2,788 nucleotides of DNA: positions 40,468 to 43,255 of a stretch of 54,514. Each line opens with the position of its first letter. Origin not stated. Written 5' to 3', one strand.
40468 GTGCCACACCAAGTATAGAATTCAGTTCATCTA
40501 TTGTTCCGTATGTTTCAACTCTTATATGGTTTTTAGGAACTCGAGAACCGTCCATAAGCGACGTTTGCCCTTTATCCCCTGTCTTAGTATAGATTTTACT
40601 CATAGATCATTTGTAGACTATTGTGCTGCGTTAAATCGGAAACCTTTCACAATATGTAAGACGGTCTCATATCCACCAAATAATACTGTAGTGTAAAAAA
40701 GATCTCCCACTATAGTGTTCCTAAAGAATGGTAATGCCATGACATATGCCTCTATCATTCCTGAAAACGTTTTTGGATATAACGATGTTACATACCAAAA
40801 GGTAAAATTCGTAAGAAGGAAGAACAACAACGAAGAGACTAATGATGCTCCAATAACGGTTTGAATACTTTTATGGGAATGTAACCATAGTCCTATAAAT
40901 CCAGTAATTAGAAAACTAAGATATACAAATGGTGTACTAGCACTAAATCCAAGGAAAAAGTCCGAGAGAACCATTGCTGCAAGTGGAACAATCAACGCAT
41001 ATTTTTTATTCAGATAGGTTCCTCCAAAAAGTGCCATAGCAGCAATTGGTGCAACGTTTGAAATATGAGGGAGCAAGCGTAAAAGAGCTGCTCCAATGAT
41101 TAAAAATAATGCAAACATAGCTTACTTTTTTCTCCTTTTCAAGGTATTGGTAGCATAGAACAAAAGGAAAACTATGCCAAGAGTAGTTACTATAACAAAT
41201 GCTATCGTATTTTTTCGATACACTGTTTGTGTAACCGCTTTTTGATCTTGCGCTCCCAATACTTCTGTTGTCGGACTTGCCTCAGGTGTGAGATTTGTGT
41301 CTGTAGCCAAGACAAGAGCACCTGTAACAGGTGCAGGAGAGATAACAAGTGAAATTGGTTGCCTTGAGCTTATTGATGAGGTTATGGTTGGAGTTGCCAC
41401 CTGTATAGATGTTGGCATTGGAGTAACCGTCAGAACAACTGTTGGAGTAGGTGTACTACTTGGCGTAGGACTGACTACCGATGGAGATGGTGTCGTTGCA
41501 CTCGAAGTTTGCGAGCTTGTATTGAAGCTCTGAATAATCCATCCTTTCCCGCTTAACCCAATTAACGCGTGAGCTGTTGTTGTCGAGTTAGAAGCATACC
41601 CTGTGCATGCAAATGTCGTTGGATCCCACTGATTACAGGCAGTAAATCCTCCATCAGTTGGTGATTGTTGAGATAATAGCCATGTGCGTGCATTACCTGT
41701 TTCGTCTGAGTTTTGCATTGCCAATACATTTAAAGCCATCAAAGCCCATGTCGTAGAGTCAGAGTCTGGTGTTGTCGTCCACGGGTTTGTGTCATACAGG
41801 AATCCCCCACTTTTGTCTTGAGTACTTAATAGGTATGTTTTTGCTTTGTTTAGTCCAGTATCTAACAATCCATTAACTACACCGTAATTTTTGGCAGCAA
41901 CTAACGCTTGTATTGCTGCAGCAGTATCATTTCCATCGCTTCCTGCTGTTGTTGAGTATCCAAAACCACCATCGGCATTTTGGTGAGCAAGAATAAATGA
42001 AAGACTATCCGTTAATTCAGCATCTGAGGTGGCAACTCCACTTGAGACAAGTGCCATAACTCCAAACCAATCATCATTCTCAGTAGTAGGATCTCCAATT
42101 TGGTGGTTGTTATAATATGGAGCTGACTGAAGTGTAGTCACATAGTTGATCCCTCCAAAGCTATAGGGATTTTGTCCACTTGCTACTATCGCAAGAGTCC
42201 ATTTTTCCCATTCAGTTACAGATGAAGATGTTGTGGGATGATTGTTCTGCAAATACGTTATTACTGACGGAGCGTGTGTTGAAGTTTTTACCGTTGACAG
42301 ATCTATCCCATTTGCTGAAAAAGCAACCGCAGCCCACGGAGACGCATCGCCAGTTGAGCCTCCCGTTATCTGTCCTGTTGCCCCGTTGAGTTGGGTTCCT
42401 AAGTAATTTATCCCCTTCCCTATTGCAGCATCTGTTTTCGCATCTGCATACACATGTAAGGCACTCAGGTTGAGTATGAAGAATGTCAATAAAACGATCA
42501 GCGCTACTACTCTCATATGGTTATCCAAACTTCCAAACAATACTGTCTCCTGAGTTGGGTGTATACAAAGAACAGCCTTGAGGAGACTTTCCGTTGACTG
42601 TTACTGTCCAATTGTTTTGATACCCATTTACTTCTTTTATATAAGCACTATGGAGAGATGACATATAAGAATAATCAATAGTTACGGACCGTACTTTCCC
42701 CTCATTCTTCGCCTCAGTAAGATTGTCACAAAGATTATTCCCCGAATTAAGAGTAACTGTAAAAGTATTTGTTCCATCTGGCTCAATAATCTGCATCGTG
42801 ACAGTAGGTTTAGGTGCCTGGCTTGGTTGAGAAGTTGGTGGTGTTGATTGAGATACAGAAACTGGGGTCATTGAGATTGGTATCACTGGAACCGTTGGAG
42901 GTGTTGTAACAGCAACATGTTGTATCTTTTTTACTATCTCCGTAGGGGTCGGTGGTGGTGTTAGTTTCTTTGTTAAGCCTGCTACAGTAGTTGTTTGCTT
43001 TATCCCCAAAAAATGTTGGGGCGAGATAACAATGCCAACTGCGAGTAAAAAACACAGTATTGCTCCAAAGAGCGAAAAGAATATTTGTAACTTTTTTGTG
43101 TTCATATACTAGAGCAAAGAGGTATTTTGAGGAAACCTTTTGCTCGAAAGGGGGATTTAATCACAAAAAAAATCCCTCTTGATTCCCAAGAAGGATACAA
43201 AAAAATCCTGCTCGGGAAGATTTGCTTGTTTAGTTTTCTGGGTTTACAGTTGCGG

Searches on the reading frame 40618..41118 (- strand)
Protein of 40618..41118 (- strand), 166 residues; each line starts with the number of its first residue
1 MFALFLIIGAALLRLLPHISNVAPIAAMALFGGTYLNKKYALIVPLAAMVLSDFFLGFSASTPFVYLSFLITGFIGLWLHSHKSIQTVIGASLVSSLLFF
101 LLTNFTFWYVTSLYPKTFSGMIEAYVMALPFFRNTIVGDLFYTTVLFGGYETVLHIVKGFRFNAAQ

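Call 7: search_protein_families(library=pfam, proteins=[window:40618-41118:-], max_evalue=0.01)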
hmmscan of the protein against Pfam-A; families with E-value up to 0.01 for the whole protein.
window:40618-41118:- (166 aa): 2 families
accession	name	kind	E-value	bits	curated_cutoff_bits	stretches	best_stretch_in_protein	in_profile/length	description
PF20221.3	DUF6580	-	1.8e-49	168.5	27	1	3-153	10-155/162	Family of unknown function (DUF6580)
PF07155.17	ECF-ribofla_trS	-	0.0041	17.6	26.7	0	1-114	13-132/172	ECF-type riboflavin transporter, S component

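Call 11: search_protein_families(library=ncbifam, proteins=[window:40618-41118:-], max_evalue=0.01)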
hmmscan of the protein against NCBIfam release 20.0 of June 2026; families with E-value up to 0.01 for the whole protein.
window:40618-41118:- (166 aa): 0 families

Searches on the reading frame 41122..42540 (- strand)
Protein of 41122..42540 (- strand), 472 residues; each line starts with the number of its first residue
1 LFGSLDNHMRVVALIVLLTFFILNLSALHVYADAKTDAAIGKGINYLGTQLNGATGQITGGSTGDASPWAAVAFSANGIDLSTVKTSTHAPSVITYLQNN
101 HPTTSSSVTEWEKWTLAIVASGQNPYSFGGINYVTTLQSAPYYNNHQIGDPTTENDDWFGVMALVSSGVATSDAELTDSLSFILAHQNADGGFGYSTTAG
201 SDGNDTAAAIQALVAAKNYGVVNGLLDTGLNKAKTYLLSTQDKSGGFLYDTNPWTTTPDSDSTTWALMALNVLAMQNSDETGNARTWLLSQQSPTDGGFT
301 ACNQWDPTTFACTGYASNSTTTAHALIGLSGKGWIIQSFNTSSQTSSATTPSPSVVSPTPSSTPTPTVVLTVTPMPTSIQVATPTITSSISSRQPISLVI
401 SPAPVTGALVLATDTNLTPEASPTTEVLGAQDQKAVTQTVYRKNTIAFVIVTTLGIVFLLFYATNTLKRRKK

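Call 7: search_protein_families(library=pfam, proteins=[window:41122-42540:-], max_evalue=0.01)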
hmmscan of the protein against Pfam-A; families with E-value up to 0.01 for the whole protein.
window:41122-42540:- (472 aa): 4 families
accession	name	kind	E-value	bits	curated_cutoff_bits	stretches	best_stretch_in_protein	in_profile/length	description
PF00432.27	Prenyltrans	-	1e-08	35.4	26.5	1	151-300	123-266/304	Prenyltransferase alpha-alpha toroid domain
PF13243.12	SQHop_cyclase_C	-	6.4e-05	22.6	26.1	0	158-245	191-282/319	Squalene-hopene cyclase C-terminal domain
PF07678.20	TED_complement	-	0.00058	19.5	22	0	273-339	108-171/312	A-macroglobulin TED domain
PF13249.12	SQHop_cyclase_N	-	0.0021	17.7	26.2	0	231-303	2-68/291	Squalene-hopene cyclase N-terminal domain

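Call 11: search_protein_families(library=ncbifam, proteins=[window:41122-42540:-], max_evalue=0.01)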
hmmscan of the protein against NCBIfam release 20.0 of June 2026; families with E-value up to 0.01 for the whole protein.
window:41122-42540:- (472 aa): 5 families
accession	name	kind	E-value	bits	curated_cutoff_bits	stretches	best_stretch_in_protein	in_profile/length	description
NF053823.1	SCO2321_fam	equivalog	1e-12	47.7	300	2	161-218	108-163/405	SCO2321 family membrane protein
TIGR01787.1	squalene_cyclas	subfamily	4.5e-07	28.9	322.7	1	158-247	491-587/622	squalene/oxidosqualene cyclases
TIGR03463.1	osq_cycl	subfamily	1e-06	27.4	851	0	158-195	509-546/634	2,3-oxidosqualene cyclase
TIGR01507.1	hopene_cyclase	equivalog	8.5e-05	21.1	431.1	1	128-316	428-611/640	squalene--hopene cyclase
TIGR04277.1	squa_tetra_cyc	equivalog_domain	0.0011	17.5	500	0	176-226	507-556/624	tetrahymanol synthase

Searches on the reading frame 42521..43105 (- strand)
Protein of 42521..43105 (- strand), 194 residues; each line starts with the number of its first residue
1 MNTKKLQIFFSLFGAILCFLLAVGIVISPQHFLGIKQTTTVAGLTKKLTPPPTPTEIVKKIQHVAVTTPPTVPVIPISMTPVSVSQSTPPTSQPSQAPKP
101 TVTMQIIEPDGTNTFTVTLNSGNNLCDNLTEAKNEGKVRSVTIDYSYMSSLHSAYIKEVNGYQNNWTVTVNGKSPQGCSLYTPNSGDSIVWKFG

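Call 7: search_protein_families(library=pfam, proteins=[window:42521-43105:-], max_evalue=0.01)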
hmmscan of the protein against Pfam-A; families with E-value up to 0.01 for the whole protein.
window:42521-43105:- (194 aa): 1 family
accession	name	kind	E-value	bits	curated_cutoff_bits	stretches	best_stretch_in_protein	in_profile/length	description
PF14478.12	DUF4430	-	6.1e-08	33.4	23.8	1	144-193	18-70/72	Domain of unknown function (DUF4430)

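Call 11: search_protein_families(library=ncbifam, proteins=[window:42521-43105:-], max_evalue=0.01)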
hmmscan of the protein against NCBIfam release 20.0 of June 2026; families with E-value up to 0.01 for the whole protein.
window:42521-43105:- (194 aa): 0 families
